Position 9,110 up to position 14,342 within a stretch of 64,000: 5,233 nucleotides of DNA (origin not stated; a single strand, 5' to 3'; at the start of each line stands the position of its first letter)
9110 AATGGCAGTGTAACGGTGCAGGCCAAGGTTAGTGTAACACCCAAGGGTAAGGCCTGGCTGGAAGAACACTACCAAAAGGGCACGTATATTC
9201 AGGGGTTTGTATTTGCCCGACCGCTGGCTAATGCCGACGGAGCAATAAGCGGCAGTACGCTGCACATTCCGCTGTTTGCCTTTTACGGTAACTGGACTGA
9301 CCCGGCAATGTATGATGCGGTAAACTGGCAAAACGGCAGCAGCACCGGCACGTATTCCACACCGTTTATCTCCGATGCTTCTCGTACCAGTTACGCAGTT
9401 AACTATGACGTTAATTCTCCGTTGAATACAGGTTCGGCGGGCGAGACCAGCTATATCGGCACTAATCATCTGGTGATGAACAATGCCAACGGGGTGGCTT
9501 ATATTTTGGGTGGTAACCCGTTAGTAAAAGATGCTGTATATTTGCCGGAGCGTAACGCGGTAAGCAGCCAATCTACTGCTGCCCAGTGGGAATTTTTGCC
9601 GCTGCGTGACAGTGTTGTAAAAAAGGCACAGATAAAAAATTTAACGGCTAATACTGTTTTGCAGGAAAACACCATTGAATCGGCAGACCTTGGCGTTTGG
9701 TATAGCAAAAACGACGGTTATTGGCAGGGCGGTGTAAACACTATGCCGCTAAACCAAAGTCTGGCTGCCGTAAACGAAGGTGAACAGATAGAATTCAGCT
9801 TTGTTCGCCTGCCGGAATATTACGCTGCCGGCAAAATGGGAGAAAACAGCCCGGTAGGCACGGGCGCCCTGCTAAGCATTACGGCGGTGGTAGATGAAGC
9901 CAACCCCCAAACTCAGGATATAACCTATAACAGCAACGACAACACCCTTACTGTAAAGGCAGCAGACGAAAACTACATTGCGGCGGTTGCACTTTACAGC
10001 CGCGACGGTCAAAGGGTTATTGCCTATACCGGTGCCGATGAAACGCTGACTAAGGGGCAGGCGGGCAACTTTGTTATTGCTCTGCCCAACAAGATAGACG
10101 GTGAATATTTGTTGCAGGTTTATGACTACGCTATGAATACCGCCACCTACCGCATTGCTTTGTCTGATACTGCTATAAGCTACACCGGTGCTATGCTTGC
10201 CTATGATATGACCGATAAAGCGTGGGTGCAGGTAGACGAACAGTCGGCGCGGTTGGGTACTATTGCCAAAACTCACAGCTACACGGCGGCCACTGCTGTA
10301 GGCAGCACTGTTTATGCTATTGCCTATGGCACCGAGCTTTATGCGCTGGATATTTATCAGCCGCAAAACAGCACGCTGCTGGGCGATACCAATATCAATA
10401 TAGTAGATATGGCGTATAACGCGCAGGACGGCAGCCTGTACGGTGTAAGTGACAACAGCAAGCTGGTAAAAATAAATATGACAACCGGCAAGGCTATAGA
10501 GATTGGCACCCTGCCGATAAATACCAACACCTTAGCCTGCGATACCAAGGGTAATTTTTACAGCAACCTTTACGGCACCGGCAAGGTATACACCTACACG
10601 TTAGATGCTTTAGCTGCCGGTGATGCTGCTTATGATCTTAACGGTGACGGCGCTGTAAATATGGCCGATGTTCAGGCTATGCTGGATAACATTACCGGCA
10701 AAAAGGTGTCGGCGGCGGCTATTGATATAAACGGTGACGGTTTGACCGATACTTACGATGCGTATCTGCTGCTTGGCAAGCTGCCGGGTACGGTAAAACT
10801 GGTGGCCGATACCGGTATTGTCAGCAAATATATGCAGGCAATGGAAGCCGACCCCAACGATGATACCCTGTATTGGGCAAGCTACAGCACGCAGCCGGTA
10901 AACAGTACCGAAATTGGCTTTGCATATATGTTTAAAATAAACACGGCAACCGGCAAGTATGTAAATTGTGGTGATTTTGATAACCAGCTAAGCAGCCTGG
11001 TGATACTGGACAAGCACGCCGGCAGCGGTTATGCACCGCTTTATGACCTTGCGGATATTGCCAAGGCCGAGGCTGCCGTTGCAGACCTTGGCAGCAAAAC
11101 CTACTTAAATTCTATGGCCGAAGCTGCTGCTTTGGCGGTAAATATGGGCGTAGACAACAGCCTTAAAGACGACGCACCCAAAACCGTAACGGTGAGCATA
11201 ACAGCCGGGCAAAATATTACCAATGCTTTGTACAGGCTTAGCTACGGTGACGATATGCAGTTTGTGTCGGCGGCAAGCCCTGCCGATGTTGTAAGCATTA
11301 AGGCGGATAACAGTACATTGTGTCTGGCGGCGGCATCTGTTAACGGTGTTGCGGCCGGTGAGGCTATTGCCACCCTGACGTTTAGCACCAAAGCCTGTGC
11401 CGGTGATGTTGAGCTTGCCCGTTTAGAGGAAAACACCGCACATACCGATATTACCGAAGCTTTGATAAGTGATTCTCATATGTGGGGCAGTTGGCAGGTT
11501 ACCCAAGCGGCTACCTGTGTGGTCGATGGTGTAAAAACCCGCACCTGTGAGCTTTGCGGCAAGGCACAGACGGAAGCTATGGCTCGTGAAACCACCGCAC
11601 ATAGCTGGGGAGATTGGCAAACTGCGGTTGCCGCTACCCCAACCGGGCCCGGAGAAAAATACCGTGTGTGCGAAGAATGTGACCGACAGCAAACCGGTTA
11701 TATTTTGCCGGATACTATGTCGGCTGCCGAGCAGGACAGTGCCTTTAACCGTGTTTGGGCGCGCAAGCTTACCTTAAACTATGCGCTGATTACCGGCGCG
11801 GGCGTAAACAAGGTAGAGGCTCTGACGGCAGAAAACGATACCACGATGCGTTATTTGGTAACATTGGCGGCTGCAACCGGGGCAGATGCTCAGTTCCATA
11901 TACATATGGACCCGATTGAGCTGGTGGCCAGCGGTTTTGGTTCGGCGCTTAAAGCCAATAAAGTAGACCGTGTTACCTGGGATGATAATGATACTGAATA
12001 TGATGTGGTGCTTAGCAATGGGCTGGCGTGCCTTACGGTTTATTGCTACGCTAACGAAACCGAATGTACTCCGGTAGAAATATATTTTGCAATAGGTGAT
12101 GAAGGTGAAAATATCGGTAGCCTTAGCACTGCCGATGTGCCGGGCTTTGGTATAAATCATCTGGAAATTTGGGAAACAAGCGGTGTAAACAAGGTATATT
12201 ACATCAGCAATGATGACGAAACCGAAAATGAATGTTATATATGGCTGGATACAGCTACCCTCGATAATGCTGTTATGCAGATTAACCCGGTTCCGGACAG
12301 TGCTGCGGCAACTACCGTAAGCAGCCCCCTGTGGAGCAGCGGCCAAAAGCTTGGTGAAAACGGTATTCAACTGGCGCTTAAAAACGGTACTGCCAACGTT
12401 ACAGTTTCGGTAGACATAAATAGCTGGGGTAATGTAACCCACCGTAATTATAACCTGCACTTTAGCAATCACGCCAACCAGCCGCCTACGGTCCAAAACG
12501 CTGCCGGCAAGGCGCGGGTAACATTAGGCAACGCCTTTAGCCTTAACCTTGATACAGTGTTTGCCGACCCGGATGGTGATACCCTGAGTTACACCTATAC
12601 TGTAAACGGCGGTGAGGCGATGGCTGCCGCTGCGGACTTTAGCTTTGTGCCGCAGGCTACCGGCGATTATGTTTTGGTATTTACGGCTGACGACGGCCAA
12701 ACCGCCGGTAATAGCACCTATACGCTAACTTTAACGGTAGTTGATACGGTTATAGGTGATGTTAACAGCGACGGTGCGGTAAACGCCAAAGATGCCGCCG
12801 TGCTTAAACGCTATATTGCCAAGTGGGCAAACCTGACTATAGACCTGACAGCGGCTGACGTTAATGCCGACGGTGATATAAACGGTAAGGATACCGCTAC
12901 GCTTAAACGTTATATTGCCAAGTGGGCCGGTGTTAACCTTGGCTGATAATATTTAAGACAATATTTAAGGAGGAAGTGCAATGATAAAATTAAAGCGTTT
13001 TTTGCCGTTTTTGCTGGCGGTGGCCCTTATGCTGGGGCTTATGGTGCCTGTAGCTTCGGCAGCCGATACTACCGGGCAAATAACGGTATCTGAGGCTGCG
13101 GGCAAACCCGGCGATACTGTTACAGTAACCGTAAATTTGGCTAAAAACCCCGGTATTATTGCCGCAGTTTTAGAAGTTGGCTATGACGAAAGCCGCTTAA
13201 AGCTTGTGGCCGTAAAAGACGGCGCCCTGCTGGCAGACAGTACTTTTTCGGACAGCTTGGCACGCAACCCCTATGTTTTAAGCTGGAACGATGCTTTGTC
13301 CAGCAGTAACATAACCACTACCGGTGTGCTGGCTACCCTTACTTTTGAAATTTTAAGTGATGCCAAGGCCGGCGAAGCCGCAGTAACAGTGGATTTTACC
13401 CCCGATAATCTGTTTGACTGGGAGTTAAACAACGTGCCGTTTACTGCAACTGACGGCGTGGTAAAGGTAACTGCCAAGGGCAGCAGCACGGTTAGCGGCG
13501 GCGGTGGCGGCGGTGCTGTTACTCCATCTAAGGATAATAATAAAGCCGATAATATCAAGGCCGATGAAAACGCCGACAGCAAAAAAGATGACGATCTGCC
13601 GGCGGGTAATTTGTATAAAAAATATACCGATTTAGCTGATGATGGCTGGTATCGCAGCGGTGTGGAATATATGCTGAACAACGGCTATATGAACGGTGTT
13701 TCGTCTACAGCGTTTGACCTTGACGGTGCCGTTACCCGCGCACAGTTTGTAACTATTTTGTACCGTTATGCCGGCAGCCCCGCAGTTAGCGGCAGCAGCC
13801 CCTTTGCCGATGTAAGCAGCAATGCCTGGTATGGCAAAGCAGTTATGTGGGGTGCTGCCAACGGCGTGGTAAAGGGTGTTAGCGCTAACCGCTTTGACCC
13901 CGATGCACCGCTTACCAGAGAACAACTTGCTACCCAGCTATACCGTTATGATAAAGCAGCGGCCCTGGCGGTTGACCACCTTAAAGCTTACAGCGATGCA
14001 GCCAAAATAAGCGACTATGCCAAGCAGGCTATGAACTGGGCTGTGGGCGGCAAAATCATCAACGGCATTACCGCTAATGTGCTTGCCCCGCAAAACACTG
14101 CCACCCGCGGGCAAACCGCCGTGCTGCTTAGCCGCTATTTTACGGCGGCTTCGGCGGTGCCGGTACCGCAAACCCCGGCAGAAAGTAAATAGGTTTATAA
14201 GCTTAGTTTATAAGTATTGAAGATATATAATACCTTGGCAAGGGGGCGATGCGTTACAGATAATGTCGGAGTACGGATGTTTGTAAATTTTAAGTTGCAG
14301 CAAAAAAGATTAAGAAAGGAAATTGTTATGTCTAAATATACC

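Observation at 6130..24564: Cobalamin-riboswitch-led operon encodes a cohesin-dockerin/SLH surface assembly built from transcobalamin-like domains, propellers and a subtilase: candidate Gram-positive cell-surface corrinoid-capture complex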

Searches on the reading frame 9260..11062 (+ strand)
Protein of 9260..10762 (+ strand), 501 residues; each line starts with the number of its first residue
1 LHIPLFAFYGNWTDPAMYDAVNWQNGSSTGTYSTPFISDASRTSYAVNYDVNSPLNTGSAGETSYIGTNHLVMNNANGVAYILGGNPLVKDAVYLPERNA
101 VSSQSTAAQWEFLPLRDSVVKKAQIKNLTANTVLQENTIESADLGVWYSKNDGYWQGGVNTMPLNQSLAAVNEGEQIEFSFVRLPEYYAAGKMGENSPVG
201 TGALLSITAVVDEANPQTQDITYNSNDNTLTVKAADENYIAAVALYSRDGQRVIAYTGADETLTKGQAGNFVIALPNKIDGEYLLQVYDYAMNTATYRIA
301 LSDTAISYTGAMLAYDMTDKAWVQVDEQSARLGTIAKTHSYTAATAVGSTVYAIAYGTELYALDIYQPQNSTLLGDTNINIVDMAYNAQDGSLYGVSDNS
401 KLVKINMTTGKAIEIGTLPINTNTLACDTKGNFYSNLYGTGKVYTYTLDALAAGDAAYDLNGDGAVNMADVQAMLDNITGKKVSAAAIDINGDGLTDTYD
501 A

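Call 21: search_protein_families(library=pfam, proteins=[window:9260-10762:+], max_evalue=1)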
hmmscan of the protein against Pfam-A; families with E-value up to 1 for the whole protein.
seq(501 aa): 5 families
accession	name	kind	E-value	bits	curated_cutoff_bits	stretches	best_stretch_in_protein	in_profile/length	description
PF14339.12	DUF4394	-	0.00012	22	29.6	1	380-420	27-67/230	Domain of unknown function (DUF4394)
PF00404.24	Dockerin_1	-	0.0016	19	22.9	1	458-501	2-49/57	Dockerin type I domain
PF06977.17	SdiA-regulated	-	0.013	15.1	21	0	380-425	173-218/249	SdiA-regulated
PF14524.12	Wzt_C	-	0.023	15.1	30.4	0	139-181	46-88/143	Wzt C-terminal domain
PF13202.12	EF-hand_5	-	0.039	13.9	25.9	0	457-473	7-23/25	EF hand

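Call 47: find_related_loci(query=A4, collection=metagenome_contigs, flank=10000)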
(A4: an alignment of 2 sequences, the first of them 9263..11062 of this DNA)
Query A4 (600 aa) in metagenome_contigs; peptide patterns used: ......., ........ (x = any residue, [..] = any of these).
245 stretches matched a pattern; 88 encode a relative of the query (tblastn E <= 1e-3); the best 80 are kept; 79 distinct loci.
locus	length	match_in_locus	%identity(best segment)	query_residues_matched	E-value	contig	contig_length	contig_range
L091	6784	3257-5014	38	2-593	2e-117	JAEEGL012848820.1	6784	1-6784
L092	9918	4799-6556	35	2-590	1e-94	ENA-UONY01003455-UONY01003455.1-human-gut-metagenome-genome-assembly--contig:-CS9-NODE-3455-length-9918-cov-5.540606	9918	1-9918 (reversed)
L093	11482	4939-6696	33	2-590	4e-90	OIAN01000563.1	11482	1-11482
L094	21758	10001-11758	33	2-590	4e-90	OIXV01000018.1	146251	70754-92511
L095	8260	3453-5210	33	2-590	1e-89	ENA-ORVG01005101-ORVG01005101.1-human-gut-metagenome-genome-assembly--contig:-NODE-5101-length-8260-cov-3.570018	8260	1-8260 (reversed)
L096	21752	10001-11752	32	2-595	4e-81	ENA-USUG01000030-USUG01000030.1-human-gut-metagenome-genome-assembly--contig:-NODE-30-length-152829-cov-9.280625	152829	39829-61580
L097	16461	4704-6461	33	2-590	1e-89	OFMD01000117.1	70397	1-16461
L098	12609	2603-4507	30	2-589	6e-74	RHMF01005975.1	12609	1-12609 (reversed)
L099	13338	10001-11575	30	2-590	1e-67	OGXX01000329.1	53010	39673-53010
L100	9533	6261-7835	30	2-590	2e-67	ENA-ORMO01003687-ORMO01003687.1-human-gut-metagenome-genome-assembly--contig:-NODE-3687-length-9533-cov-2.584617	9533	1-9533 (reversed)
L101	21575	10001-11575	30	2-590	2e-67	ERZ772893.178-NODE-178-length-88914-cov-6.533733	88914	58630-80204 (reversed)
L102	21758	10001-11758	34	2-590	3e-92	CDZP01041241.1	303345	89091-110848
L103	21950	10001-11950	28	2-590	2e-62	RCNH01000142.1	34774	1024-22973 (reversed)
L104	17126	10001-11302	31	2-448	6e-60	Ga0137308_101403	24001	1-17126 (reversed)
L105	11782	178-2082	30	2-587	1e-59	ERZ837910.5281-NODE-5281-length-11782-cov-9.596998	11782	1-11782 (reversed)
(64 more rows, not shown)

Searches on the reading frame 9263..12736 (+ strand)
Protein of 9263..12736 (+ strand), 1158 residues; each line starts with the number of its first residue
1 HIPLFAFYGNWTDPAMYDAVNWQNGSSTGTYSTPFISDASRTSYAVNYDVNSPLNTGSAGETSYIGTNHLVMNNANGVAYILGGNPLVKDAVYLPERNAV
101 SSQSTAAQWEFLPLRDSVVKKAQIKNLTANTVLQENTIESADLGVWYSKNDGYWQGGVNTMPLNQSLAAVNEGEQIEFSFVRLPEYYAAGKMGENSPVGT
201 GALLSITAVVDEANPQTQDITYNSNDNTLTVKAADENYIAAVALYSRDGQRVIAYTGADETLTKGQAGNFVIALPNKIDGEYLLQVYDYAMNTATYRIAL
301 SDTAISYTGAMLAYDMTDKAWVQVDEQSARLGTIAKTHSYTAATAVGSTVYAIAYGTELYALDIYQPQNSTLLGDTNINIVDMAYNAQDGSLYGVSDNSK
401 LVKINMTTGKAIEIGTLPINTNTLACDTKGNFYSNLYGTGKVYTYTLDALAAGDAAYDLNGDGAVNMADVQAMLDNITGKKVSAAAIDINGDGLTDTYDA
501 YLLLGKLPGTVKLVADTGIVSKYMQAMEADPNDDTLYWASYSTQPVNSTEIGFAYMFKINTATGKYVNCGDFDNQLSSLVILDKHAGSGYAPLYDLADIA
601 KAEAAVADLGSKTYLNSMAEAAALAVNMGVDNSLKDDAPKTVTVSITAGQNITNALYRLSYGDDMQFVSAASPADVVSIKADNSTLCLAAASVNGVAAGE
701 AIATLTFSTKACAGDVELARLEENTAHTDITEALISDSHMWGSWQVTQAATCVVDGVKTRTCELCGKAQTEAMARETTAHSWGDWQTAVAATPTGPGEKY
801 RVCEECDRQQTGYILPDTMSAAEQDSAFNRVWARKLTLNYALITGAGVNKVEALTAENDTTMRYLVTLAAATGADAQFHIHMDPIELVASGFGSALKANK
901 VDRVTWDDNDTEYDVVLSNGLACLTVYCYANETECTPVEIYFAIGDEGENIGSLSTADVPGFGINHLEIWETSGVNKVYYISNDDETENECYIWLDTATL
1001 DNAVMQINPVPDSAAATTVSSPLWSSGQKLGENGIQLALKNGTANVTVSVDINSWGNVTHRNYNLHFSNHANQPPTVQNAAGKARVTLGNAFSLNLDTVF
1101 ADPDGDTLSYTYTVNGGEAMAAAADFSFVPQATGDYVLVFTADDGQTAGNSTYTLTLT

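Call 86: search_solved_structures(query=window:9263-12736:+, max_evalue=1)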
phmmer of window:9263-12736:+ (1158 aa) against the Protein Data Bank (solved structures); distinct sequences matched with E-value up to 1: 6.
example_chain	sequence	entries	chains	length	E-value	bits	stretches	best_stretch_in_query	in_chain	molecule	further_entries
6kg9_A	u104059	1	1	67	0.002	19.2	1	455-508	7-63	And cellulose-binding endoglucanase family 9 CelL ortholog dockerin domain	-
2y3n_B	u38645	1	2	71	0.0039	18.2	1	458-504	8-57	CELLULOSOMAL FAMILY-48 PROCESSIVE GLYCOSIDE HYDROLASE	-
6kgc_B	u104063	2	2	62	0.0068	17.4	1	457-507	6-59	And cellulose-binding endoglucanase family 9 CelL ortholog dockerin domain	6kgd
6kge_D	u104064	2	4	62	0.0073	17.3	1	457-507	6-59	And cellulose-binding endoglucanase family 9 CelL ortholog dockerin domain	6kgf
4xed_A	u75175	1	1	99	0.12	13.4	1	1070-1137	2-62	Peptidase M14, carboxypeptidase A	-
3g7t_A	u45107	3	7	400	0.47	11.4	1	216-310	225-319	Envelope protein | ENVELOPE PROTEIN E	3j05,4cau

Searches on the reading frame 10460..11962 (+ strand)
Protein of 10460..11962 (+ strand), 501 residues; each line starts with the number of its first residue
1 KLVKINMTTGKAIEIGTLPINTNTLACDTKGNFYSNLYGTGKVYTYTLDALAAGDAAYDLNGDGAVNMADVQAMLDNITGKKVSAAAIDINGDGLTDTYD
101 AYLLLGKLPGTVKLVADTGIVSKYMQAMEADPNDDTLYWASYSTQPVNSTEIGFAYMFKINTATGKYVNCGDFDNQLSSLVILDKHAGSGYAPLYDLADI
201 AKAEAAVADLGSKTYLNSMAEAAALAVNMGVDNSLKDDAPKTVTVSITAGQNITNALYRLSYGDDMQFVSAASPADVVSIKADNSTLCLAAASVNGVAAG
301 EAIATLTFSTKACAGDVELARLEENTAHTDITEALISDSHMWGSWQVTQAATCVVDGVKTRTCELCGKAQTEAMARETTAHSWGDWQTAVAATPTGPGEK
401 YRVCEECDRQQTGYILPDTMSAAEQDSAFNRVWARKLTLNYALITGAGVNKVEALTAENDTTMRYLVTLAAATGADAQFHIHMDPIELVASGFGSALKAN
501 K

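Call 21: search_protein_families(library=pfam, proteins=[window:10460-11962:+], max_evalue=1)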
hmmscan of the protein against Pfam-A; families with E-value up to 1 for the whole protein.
seq(501 aa): 6 families
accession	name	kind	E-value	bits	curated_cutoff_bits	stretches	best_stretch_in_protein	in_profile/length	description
PF00404.24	Dockerin_1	-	1.3e-05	25.8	22.9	1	58-104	2-52/57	Dockerin type I domain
PF13202.12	EF-hand_5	-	0.042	13.8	25.9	0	57-73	7-23/25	EF hand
PF13405.12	EF-hand_6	-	0.099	12.9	25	0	57-76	8-27/30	EF-hand domain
PF00036.39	EF-hand_1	-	0.16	12.1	25.4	0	57-75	8-26/29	EF hand domain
PF14423.12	Imm5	-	0.18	12.4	25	0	219-269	80-130/186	Immunity protein Imm5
PF18508.7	zf_C2H2_13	-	0.66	10.1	26.5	0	400-407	16-23/42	Zinc finger domain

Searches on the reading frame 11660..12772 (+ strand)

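Call 21: search_protein_families(library=pfam, proteins=[window:11660-12772:+], max_evalue=1)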
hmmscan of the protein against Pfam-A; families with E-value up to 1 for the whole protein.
seq(371 aa): 3 families
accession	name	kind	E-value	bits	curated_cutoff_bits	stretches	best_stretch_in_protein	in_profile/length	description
PF18911.6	PKD_4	-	0.00016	22.1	27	1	273-360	1-85/85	PKD domain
PF17963.7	Big_9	-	0.0008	20.7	23.6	1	273-358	1-88/89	Bacterial Ig domain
PF05345.18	He_PIG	-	0.0043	17.9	24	1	275-360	1-95/96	Putative Ig domain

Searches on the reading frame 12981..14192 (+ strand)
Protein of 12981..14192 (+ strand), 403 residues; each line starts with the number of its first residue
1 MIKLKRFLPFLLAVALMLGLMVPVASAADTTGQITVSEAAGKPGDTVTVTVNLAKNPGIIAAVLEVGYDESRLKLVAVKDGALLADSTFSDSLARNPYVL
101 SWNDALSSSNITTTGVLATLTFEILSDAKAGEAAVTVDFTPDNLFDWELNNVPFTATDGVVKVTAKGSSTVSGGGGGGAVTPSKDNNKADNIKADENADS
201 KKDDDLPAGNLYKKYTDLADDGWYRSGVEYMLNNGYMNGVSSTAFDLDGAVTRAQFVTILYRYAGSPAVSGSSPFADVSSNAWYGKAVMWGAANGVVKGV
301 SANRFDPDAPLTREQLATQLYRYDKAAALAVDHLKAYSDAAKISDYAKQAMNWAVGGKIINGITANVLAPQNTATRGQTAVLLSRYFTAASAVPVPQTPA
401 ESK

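Call 3: search_protein_families(library=pfam, proteins=[window:12981-14189:+], max_evalue=0.01)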
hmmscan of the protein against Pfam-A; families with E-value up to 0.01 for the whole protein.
window:12981-14189:+ (403 aa): 3 families
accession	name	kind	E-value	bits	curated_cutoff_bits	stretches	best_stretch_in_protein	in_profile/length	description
PF00395.25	SLH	-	1.4e-25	89.4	20.8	3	274-317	1-44/44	S-layer homology domain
PF00963.24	Cohesin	-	1.1e-17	64.9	24.1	1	33-138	2-115/139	Cohesin domain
PF09600.15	Cyd_oper_YbgE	-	0.0045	17.8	25.2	0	280-301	30-51/79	Cyd operon protein YbgE (Cyd_oper_YbgE)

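Call 17: find_encoding_contigs(protein=window:12981-14192:+, flank=10000, max_places=6)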
Protein window:12981-14192:+ (403 aa): 2 contigs read that carry it; 2 places shown.
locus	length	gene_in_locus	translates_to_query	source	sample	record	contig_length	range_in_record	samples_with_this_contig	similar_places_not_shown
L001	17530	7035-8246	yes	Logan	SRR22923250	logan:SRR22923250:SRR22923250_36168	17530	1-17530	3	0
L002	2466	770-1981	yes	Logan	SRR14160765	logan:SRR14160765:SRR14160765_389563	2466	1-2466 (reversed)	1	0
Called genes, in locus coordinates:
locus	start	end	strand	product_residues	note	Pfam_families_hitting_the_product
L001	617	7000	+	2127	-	PF00082:Peptidase_S8, PF02225:PA, PF00404:Dockerin_1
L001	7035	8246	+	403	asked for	PF00963:Cohesin, PF00395:SLH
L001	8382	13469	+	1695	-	PF00041:fn3 (faint), PF16656:Pur_ac_phosph_N (faint), PF00963:Cohesin, PF00404:Dockerin_1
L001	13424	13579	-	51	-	-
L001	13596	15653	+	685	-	PF02368:Big_2, PF00404:Dockerin_1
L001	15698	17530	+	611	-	?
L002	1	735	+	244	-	?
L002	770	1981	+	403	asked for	PF00963:Cohesin, PF00395:SLH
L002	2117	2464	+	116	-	?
